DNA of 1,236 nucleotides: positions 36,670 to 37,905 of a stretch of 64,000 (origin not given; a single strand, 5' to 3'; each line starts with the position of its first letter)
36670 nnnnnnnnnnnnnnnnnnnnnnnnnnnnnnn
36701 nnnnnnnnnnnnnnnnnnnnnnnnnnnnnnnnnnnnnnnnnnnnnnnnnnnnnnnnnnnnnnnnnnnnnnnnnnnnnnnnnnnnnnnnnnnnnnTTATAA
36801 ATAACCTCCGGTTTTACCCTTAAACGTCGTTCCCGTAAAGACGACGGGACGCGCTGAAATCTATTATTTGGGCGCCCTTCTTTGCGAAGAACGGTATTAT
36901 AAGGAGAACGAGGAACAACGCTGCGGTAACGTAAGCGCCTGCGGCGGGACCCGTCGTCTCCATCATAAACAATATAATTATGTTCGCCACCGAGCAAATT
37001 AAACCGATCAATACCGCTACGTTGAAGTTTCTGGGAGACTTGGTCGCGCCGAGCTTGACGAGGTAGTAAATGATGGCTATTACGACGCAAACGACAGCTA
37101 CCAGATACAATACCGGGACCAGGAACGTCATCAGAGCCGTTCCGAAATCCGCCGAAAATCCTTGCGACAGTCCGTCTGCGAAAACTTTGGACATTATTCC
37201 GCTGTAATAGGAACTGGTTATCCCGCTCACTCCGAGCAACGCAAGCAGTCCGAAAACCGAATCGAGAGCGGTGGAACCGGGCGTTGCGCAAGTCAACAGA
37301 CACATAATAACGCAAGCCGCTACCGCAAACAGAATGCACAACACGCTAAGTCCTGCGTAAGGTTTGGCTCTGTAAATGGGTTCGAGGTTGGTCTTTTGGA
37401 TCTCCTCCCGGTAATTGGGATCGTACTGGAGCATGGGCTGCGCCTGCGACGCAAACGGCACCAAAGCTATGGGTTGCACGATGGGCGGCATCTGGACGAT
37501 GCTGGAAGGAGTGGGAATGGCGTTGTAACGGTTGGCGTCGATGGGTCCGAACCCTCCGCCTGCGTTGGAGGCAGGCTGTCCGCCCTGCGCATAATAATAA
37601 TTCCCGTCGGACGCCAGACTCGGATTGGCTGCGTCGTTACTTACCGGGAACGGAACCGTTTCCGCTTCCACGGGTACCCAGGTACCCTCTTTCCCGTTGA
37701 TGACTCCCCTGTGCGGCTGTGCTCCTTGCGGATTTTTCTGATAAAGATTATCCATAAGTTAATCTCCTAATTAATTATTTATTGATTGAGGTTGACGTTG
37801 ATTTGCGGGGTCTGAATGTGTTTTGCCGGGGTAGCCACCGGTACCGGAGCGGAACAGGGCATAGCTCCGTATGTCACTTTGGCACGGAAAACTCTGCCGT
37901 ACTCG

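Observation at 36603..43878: Candidate undescribed system: ten-gene locus in which nine genes are built from three shuffled, uncharacterised modules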

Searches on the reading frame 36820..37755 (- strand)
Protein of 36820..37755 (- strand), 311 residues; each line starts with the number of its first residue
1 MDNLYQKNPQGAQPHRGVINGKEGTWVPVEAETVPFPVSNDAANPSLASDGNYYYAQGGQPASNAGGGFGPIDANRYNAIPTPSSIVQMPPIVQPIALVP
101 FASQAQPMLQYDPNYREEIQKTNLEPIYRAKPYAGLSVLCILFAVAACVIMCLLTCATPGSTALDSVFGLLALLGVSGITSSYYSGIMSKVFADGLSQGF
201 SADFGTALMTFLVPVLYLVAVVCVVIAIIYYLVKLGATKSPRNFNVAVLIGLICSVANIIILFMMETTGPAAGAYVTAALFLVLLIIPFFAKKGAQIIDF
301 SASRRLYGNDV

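Call 3: search_protein_families(library=pfam, proteins=[window:36820-37755:-], max_evalue=1)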
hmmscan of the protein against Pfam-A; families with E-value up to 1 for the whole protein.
window:36820-37755:- (311 aa): 4 families
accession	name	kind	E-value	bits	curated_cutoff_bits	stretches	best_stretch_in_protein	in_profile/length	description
PF19529.4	DUF6057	-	0.2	11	29.8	1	136-290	100-252/569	Family of unknown function (DUF6057)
PF01312.24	Bac_export_2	-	0.26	10.9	24.4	1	159-243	22-108/335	FlhB HrpN YscU SpaS Family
PF11992.13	TgpA_N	-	0.27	10.6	30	1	136-287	17-142/333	TgpA N-terminal domain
PF01102.23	Glycophorin_A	-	0.98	10.1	30.1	0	192-240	42-89/114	Glycophorin A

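Call 4: search_protein_families(library=ncbifam, proteins=[window:36820-37755:-], max_evalue=1)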
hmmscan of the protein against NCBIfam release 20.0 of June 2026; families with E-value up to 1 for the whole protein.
window:36820-37755:- (311 aa): 2 families
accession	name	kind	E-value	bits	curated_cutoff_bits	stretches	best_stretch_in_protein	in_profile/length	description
NF045849.1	ICE_MMCAP2_0565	equivalog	0.12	12.1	40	1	203-241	8-46/80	Mbov_0395 family pilin-like conjugal transfer protein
TIGR04370.1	glyco_rpt_poly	subfamily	0.17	10.8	40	1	132-254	41-178/396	oligosaccharide repeat unit polymerase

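Call 8: find_homologous_proteins(query=window:36820-37755:-)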
Query window:36820-37755:- (311 aa): 140 proteins with E <= 0.001 among 6151 candidates; the best 120 are listed.
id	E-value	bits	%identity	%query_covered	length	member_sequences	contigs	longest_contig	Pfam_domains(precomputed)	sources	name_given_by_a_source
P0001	6.0e-200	681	100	100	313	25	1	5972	-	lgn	-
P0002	5.4e-149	514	73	100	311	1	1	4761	-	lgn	-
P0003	5.9e-135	468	67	100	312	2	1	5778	-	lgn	-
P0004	9.3e-133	460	65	100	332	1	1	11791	-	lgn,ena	-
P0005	2.8e-125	436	64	100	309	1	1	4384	-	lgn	-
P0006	1.8e-120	420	62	100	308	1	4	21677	-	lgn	-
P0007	2.2e-115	403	59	100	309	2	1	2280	-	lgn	-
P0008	2.4e-115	403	58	100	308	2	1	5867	-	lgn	-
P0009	1.4e-111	391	59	99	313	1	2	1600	-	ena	-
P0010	4.7e-111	389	59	100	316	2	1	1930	-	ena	-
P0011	3.6e-110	386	61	100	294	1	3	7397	-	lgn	-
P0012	3.6e-109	383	59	99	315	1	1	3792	-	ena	-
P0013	3.8e-109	383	60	100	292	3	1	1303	-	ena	-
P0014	5.9e-109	382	58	99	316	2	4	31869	-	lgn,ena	-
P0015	7.3e-109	382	59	99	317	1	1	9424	-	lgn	-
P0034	1.1e-64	237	46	95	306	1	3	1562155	-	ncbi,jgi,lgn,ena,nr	ncbi:MAG: hypothetical protein GX242_05365 [Clostridiales bacterium]|jgi:hypothetical protein|nr:hyp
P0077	5.3e-38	149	37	89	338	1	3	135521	-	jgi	jgi:hypothetical protein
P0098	3.7e-32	130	33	95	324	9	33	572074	-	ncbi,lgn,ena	-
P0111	4.3e-29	120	31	99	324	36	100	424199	-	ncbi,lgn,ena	-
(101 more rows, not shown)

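Call 9: find_encoding_contigs(protein=P0034, flank=10000, max_places=2)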
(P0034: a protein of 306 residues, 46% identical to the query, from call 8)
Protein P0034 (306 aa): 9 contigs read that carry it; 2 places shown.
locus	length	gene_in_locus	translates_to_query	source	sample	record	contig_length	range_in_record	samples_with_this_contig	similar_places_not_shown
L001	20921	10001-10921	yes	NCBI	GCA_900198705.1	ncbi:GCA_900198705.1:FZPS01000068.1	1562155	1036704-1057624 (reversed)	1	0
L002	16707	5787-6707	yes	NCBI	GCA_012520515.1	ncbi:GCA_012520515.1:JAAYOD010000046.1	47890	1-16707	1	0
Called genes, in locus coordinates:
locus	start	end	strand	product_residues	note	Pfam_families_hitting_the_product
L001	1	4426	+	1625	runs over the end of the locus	PF09479:Flg_new (faint), PF18998:Flg_new_2 (weak), PF13306:LRR_5, PF13855:LRR_8 (faint), PF13306:LRR_5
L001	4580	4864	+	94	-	PF00312:Ribosomal_S15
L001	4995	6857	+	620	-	PF01138:RNase_PH, PF03725:RNase_PH_C, PF03726:PNPase, PF01138:RNase_PH, PF00013:KH_1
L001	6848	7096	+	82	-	PF00575:S1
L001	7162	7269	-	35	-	-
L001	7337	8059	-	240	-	PF03009:GDPD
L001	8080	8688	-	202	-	PF02589:LUD_dom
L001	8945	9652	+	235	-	-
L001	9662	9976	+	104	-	-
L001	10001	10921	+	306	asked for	-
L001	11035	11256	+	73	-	PF00550:PP-binding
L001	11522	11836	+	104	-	PF00584:SecE (weak)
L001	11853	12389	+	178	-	PF02357:NusG, PF00467:KOW (faint), PF23284:KOW2_Spt5 (faint)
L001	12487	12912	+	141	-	PF03946:Ribosomal_L11_N, PF00298:Ribosomal_L11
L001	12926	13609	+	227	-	PF00687:Ribosomal_L1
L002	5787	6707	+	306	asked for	-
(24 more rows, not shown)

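Call 10: find_encoding_contigs(protein=P0111, flank=10000, max_places=2)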
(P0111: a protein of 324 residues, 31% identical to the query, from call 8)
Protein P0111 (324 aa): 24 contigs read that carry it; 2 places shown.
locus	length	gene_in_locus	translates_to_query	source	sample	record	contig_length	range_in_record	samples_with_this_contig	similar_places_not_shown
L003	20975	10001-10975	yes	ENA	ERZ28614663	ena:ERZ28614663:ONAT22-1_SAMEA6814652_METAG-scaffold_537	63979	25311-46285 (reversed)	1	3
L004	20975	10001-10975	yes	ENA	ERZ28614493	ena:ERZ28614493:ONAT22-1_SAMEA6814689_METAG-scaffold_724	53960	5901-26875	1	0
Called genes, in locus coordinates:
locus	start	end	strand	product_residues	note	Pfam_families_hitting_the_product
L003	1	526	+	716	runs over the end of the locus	PF02837:Glyco_hydro_2_N (faint), PF22666:Glyco_hydro_2_N2 (faint), PF00703:Glyco_hydro_2, PF02836:Glyco_hydro_2_C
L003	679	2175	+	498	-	PF07690:MFS_1, PF13347:MFS_2, PF07690:MFS_1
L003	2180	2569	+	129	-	PF00583:Acetyltransf_1 (faint)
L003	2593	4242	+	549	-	PF00749:tRNA-synt_1c, PF03950:tRNA-synt_1c_C, PF20974:tRNA-synt_1c_C2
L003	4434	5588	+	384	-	PF12773:DZR, PF13240:Zn_Ribbon_1 (weak), PF13248:Zn_ribbon_3 (faint)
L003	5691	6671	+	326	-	-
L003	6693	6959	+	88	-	-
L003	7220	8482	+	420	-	-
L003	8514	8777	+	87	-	-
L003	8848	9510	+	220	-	-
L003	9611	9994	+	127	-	-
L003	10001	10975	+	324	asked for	-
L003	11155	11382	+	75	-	PF00550:PP-binding, PF23297:ACP_SdgA_C (weak)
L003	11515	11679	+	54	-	PF00471:Ribosomal_L33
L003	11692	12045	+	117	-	-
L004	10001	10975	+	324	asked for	-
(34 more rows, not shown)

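Call 12: find_encoding_contigs(protein=P0098, flank=10000, max_places=1)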
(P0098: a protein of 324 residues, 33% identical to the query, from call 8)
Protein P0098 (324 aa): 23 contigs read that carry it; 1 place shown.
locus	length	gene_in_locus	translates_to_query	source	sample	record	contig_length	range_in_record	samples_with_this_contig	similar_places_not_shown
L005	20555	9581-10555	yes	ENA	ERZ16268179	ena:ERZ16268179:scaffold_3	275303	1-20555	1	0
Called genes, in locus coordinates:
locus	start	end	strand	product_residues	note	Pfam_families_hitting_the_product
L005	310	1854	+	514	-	PF13347:MFS_2, PF07690:MFS_1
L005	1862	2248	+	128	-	-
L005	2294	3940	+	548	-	PF00749:tRNA-synt_1c, PF03950:tRNA-synt_1c_C, PF20974:tRNA-synt_1c_C2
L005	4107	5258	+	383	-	PF12773:DZR, PF13240:Zn_Ribbon_1 (weak), PF13248:Zn_ribbon_3 (faint)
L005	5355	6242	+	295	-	-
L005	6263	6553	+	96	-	-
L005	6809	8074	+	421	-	-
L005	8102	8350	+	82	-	-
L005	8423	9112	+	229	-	-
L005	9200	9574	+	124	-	-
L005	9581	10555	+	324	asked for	-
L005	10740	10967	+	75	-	PF00550:PP-binding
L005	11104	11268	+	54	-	PF00471:Ribosomal_L33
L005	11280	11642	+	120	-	PF00584:SecE (weak)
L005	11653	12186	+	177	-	PF02357:NusG, PF00467:KOW (weak)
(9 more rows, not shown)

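Call 13: find_encoding_contigs(protein=P0077, flank=10000, max_places=1)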
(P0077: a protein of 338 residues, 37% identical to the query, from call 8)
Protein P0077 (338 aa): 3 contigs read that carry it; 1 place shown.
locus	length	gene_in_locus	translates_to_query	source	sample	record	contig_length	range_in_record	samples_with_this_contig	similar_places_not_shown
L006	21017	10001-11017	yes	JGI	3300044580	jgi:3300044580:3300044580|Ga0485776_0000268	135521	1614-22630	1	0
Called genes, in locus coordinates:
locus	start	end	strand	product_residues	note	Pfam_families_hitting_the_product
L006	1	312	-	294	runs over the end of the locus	PF01261:AP_endonuc_2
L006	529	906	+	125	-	PF00583:Acetyltransf_1 (weak)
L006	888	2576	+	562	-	PF00749:tRNA-synt_1c, PF03950:tRNA-synt_1c_C, PF20974:tRNA-synt_1c_C2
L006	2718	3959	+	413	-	PF12773:DZR, PF13240:Zn_Ribbon_1 (weak)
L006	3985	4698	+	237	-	-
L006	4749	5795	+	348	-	-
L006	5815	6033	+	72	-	-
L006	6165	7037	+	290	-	-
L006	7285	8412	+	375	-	-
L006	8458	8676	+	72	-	-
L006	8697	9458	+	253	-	-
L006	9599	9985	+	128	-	-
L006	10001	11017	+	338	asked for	-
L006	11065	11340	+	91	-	PF00550:PP-binding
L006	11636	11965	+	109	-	PF00584:SecE (weak)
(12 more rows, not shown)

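Call 19: find_related_loci(query=A1, collection=genome_contigs, flank=10000)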
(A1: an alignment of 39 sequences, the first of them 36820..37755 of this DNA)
Query A1 (311 aa) in genome_contigs; peptide patterns used: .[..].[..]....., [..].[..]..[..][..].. (x = any residue, [..] = any of these).
105 stretches matched a pattern; 83 encode a relative of the query (tblastn E <= 1e-3); the best 80 are kept; 80 distinct loci.
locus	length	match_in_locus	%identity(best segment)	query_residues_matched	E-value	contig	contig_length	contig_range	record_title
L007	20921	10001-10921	94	1-307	0e+0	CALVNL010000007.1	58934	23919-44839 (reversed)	MAG: uncultured Clostridia bacterium isolate BRZ_QM__bin111 genome assembly, contig: BRZ_QM__NODE_288_length_58934_cov_2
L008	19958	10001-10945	59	1-310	5e-119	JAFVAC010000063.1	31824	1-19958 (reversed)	MAG: Clostridia bacterium isolate RGIG4983 Roe_deer_Rumen-5__c325200, whole genome shotgun sequence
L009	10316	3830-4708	60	1-310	3e-111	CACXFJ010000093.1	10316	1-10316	MAG: uncultured Clostridiales bacterium isolate RUG11213 genome assembly, contig: RUG11213_asm_93, whole genome shotgun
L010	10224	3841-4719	60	1-310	1e-109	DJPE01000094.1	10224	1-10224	MAG TPA_asm: Christensenella sp. UBA6420 UBA6420_contig_12143, whole genome shotgun sequence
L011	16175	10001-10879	62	1-310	6e-108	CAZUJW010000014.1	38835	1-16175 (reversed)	MAG TPA_asm: uncultured Christensenella sp. isolate binchicken_co323_70 genome assembly, contig: NODE_768_length_38835_c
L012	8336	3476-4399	54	1-307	1e-99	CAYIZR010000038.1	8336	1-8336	MAG TPA_asm: uncultured Christensenella sp. isolate ERP122455_co1_199 genome assembly, contig: NODE_2780_length_8336_cov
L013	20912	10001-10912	51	3-307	2e-96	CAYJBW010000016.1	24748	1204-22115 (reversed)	MAG TPA_asm: uncultured Christensenella sp. isolate ERP122455_co2_177 genome assembly, contig: NODE_325_length_24748_cov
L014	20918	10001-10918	52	1-307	1e-93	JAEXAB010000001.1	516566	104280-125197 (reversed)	MAG: Bacillota bacterium isolate OH_SFB_23 k127_1422419, whole genome shotgun sequence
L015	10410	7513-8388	60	1-310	2e-120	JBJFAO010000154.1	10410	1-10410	MAG: Christensenellales bacterium isolate LOHA29_bin.008 NODE_3229_length_10410_cov_6.289329, whole genome shotgun seque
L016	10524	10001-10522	66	1-179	1e-74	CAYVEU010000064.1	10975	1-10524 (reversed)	MAG TPA_asm: uncultured Christensenella sp. isolate SRP199465_co2_69 genome assembly, contig: NODE_18871_length_10975_co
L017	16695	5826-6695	46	13-307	8e-71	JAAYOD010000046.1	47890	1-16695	MAG: Clostridiales bacterium isolate AS21ysBPME_320 210648_AS21, whole genome shotgun sequence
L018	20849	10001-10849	44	20-307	4e-70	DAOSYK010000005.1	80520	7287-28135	MAG TPA_asm: Clostridia bacterium isolate AMR_MDS_2087 NODE_235_length_80520_cov_6.698950, whole genome shotgun sequence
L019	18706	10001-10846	44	1-307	4e-68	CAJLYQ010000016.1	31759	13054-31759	MAG TPA_asm: uncultured Catabacter sp. isolate ERR321646-bin.66 genome assembly, contig: NODE_919_length_31759_cov_5.122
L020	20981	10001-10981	41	2-307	3e-67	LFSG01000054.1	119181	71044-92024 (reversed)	MAG: Clostridiales bacterium DTU072 scaffold10371, whole genome shotgun sequence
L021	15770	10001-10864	42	20-310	5e-67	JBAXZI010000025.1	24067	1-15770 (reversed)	MAG: Clostridia bacterium isolate SO_2016_CLC_T1_39 scaffold01170_PH3_Jul14_2016, whole genome shotgun sequence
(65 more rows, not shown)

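Call 22: predict_structure(alignment_id=A1)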
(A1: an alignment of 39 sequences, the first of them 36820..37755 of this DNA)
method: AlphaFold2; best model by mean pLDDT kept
length: 311 residues; sequences in the alignment: 39
mean_pLDDT: 77.9   pTM: 0.60
mean pLDDT of the five models: 77.9, 75.9, 75.6, 75.6, 73.6
residues with pLDDT >= 90: 155; 70-90: 56; 50-70: 43; < 50: 57
segments of 3 or more residues with pLDDT < 50: 1-13, 59-69, 72-83, 85-89, 92-95, 97-102, 308-311
pLDDT, mean of each block of 10 residues (from residue 1): 41 51 67 74 77 68 43 46 46 45 52 71 78 96 97 86 94 93 93 94 95 97 98 96 96 97 91 96 97 88 58 38
secondary structure, 60 per line:
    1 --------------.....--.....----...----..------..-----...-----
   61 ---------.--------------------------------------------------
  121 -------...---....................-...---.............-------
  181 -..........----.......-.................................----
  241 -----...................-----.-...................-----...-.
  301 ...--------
elements in order: E15-19 E22-26 E53-55 E128-130 H134-153 E155-157 H163-173 H182-191 H196-202 H204-236 H246-264 H272-290 E296-298 H300-303

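Call 62: search_protein_families(library=padloc, proteins=[window:36820-37755:-], max_evalue=0.01)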
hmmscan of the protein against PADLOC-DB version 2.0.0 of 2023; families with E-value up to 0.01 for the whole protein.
window:36820-37755:- (311 aa): 0 families

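Call 63: search_protein_families(library=phrogs, proteins=[window:36820-37755:-], max_evalue=0.01)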
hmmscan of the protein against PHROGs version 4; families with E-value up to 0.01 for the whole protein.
window:36820-37755:- (311 aa): 0 families

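Call 64: search_solved_structures(query=A1, max_evalue=1)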
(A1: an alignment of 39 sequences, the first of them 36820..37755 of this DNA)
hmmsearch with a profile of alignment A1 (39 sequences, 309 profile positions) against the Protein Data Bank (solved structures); distinct sequences matched with E-value up to 1: 4.
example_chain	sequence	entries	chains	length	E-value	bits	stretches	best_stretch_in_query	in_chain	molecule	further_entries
9u9h_A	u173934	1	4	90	0.1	15.3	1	195-258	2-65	Virion membrane protein OPG140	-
8agb_F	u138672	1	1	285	0.15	14.8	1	109-183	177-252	Dolichyl-diphosphooligosaccharide--protein glycosyltransferase subunit SWP1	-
6c26_C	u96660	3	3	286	0.15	14.7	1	109-183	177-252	Dolichyl-diphosphooligosaccharide--protein glycosyltransferase subunit SWP1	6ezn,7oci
8agc_F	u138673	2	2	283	0.16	14.7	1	109-183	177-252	Dolichyl-diphosphooligosaccharide--protein glycosyltransferase subunit 2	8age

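Call 72: fold_search(model_id=the predicted structure, library=pdb)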
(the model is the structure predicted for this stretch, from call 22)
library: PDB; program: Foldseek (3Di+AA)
matches with E <= 10: 390; with E <= 0.001: 0
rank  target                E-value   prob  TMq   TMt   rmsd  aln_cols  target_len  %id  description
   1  1x8z_A                8.6e-02  1.00  0.28  0.54   5.5       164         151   10  Crystal structure of a pectin methylesterase inhibitor from Arabidopsis thaliana (released 2004-12-28)
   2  7n7p_A                1.3e-01  0.14  0.13  0.13  16.2       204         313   14  Cryo-EM structure of human TMEM120A (released 2021-09-01)
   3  5weo_A                1.5e-01  0.54  0.23  0.09   8.7       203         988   11  Activated GluA2 complex bound to glutamate, cyclothiazide, and STZ in digitonin (released 2017-08-02)
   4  8c2h_E                1.8e-01  0.30  0.18  0.26  10.1       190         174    8  Transmembrane domain of active state homomeric GluA1 AMPA receptor in tandem with TARP gamma 3 (released 2023-08-30)
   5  8c1p_E                1.8e-01  0.30  0.18  0.26  10.1       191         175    8  Active state homomeric GluA1 AMPA receptor in complex with TARP gamma 3 (released 2023-08-30)
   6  9rmw_F                2.0e-01  0.63  0.24  0.36   9.7       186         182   11  GluA4 in complex with TARP-2, open state, structure of TMD/LBD domains (released 2025-09-24)
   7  5weo_B                2.1e-01  0.47  0.23  0.09   8.7       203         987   11  Activated GluA2 complex bound to glutamate, cyclothiazide, and STZ in digitonin (released 2017-08-02)
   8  6qkc_I                2.6e-01  0.41  0.22  0.36   9.3       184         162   14  GluA1/2 In complex with auxiliary subunit gamma-8 (released 2019-03-27)
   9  7ocf_I                2.7e-01  0.54  0.24  0.35  10.2       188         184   13  Active state GluA1/A2 AMPA receptor in complex with TARP gamma 8 and CNIH2 (LBD-TMD) (released 2021-06-09)
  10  7lep_G                2.7e-01  0.35  0.21  0.33   9.4       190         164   12  The composite LBD-TMD structure combined from all hippocampal AMPAR subtypes at 3.25 Angstrom resolution (released 2021-05-12)
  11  9z6v_G                2.9e-01  0.21  0.16  0.25  10.9       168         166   14  The structure of TMD with 3 TARPs and 1 CNIH from all native AMPA receptor subtypes (released 2026-02-04)
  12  6qkz_I                3.0e-01  0.38  0.22  0.37   9.3       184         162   15  Full length GluA1/2-gamma8 complex (released 2019-03-27)
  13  8aym_I                3.4e-01  0.25  0.19  0.27  10.2       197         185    9  Resting state GluA1/A2 AMPA receptor in complex with TARP gamma 8 and ligand JNJ-55511118 (released 2023-04-19)
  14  9kfj_C                3.9e-01  0.44  0.22  0.23   9.7       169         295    9  Cryo-EM structure of the compound 4-bound human relaxin family peptide receptor 3 (RXFP3)-Gi complex (released 2025-08-13)
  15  7ldd_G                3.9e-01  0.41  0.23  0.39   9.1       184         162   13  native AMPA receptor (released 2021-05-12)
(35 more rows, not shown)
